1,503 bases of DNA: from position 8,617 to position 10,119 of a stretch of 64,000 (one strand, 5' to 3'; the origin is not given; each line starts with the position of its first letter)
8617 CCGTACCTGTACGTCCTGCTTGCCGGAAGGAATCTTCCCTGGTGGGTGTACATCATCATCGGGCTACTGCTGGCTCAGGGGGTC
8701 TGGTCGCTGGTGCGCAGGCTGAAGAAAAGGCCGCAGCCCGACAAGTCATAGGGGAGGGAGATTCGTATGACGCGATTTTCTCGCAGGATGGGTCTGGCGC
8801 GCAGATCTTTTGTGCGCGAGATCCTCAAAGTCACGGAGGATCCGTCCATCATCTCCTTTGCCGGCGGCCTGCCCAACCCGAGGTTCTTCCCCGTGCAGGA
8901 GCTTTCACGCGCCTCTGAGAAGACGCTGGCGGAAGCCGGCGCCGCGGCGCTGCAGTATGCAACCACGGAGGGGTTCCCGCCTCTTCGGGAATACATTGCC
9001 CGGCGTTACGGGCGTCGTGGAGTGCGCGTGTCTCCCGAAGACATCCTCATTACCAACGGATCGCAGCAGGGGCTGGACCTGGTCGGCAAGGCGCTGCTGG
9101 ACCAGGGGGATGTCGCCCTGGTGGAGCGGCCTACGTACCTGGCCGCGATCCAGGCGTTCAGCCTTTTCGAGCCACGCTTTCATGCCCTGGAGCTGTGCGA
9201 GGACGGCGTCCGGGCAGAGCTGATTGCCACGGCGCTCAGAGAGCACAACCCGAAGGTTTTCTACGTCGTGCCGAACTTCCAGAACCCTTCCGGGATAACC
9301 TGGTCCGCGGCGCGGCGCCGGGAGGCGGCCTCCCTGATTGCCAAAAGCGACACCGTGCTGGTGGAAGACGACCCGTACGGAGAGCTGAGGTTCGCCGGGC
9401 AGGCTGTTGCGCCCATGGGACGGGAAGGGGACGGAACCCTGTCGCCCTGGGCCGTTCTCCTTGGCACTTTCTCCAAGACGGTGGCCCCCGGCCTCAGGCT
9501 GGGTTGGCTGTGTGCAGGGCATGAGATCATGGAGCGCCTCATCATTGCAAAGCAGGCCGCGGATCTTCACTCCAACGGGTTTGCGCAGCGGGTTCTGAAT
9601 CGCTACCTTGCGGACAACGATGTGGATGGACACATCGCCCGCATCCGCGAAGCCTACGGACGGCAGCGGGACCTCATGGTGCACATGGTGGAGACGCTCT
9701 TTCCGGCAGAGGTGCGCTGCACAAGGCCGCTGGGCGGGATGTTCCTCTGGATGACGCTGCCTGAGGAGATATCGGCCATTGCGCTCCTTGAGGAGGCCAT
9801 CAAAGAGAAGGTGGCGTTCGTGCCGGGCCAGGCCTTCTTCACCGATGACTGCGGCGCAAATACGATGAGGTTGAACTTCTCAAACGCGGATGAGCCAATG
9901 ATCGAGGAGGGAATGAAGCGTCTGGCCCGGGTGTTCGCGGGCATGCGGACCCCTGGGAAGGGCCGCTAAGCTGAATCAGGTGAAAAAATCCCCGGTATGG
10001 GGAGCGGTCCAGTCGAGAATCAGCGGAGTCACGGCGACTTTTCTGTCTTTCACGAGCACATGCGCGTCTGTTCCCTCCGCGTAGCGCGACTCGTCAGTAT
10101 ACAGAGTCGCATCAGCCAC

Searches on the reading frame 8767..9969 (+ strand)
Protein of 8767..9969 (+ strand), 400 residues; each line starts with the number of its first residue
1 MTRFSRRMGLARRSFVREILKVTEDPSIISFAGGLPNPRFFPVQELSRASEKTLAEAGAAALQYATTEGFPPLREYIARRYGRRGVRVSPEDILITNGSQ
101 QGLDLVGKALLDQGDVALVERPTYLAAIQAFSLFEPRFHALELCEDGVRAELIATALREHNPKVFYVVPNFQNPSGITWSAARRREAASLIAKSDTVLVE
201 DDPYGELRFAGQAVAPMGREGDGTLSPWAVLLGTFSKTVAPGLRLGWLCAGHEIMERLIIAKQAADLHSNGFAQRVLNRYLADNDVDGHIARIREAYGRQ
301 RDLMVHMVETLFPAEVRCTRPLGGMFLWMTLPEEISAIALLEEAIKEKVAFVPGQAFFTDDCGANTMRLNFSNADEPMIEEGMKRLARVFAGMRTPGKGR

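Call 81: find_encoding_contigs(protein=window:8767-9969:+, flank=10000, max_places=1)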
Protein window:8767-9969:+ (400 aa): 11 contigs read that carry it; 1 place shown.
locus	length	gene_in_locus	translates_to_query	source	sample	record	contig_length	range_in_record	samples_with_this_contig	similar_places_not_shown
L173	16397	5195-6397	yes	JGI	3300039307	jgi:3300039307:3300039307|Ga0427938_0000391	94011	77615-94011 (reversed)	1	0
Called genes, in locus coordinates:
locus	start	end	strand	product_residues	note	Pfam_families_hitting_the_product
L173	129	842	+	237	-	PF09929:DUF2161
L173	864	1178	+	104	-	PF00462:Glutaredoxin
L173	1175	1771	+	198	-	PF02943:FeThRed_B, PF21349:RUBY_RBDX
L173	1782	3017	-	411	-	-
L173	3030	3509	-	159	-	PF12867:DinB_2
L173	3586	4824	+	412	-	PF05977:MFS_3, PF07690:MFS_1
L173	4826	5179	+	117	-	-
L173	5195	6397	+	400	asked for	PF00155:Aminotran_1_2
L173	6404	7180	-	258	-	PF01975:SurE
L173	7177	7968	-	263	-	PF01728:FtsJ (weak), PF13489:Methyltransf_23, PF01209:Ubie_methyltran, PF05175:MTS (weak), PF13847:Methyltransf_31, PF08241:Methyltransf_11, PF08242:Methyltransf_12, PF13649:Methyltransf_25, +1 more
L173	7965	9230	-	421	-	PF00155:Aminotran_1_2 (weak), PF00266:Aminotran_5, PF01053:Cys_Met_Meta_PP, PF00266:Aminotran_5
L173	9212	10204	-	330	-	PF00005:ABC_tran, PF08352:oligo_HPY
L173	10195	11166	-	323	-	PF00005:ABC_tran, PF13304:AAA_21 (weak), PF08352:oligo_HPY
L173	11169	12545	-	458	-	PF00528:BPD_transp_1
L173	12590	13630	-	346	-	PF00528:BPD_transp_1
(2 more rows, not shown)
